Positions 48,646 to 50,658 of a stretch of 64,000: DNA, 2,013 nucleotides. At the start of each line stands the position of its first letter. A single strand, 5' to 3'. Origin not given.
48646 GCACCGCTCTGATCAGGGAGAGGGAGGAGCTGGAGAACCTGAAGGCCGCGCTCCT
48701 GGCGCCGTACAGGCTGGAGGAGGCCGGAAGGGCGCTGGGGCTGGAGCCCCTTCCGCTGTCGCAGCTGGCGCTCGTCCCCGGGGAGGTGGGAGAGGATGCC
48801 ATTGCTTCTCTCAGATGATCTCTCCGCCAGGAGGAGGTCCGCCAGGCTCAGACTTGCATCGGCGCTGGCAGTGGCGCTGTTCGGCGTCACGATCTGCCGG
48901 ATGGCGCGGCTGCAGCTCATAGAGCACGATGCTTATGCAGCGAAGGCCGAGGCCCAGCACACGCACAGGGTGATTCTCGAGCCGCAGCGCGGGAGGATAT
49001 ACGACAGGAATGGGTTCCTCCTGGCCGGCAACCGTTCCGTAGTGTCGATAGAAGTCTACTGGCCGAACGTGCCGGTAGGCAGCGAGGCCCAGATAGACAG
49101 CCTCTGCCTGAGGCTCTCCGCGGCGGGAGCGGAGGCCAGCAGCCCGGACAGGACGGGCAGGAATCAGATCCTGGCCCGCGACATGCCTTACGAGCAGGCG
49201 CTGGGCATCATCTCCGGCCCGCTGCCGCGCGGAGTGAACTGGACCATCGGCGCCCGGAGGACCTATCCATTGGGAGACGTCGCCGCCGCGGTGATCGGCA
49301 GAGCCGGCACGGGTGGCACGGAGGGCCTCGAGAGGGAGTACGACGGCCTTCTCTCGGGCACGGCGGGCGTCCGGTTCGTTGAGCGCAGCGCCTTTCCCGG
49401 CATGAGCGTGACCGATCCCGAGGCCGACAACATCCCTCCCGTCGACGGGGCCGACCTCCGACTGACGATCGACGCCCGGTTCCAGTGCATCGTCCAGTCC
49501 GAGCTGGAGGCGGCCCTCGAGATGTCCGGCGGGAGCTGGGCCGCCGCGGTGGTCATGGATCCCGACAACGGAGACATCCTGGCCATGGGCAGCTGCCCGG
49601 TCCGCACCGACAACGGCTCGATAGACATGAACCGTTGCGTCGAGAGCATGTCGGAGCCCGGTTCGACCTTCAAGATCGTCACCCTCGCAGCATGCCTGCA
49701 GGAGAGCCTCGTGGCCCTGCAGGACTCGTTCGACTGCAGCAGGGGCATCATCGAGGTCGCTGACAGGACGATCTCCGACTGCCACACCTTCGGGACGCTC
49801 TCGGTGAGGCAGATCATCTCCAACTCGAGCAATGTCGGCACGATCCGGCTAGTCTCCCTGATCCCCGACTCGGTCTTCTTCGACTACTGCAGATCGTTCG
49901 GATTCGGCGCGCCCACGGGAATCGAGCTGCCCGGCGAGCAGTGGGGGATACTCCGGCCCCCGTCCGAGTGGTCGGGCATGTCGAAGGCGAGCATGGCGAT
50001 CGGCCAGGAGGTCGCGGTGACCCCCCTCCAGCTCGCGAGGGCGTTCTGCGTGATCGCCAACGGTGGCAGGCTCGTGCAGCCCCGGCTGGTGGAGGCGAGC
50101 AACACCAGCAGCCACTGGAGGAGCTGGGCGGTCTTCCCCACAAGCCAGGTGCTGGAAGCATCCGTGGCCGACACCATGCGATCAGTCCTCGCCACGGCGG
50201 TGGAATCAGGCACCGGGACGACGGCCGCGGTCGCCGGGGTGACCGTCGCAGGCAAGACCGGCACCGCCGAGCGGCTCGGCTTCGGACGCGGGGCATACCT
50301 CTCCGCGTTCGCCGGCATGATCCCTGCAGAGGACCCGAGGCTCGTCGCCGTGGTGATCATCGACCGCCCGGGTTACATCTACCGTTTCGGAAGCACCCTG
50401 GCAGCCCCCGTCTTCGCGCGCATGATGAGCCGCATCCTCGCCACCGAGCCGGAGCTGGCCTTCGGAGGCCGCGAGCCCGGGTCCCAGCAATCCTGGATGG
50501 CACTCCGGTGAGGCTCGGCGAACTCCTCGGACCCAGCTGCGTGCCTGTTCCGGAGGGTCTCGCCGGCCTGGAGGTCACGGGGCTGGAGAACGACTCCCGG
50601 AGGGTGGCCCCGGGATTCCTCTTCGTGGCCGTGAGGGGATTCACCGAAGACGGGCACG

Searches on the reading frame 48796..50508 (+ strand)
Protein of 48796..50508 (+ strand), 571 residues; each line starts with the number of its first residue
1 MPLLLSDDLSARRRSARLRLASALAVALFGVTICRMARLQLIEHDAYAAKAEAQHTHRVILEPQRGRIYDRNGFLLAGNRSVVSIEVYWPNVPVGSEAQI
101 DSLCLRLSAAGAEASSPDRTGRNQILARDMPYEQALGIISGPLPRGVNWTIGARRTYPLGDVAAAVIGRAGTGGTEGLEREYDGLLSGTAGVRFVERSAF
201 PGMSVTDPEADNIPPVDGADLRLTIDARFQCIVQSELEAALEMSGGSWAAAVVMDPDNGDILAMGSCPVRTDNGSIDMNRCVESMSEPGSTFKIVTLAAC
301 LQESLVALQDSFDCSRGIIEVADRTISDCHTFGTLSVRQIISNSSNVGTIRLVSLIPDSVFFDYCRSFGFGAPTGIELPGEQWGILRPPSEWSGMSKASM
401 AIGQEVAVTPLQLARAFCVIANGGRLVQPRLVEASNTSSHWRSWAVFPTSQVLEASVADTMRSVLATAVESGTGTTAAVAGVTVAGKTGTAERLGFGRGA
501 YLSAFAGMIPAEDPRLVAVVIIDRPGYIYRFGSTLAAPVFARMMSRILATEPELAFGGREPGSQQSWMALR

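Call 67: search_protein_families(library=pfam, proteins=[window:48796-50508:+], max_evalue=0.00001)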
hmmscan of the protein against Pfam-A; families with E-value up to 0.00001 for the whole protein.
window:48796-50508:+ (571 aa): 2 families
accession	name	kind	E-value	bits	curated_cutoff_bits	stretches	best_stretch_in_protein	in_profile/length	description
PF00905.27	Transpeptidase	-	1.4e-63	215.3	22.1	1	250-544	2-298/299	Penicillin binding protein transpeptidase domain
PF03717.20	PBP_dimer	-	2.7e-15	57.7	24.4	1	62-198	3-170/180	Penicillin-binding Protein dimerisation domain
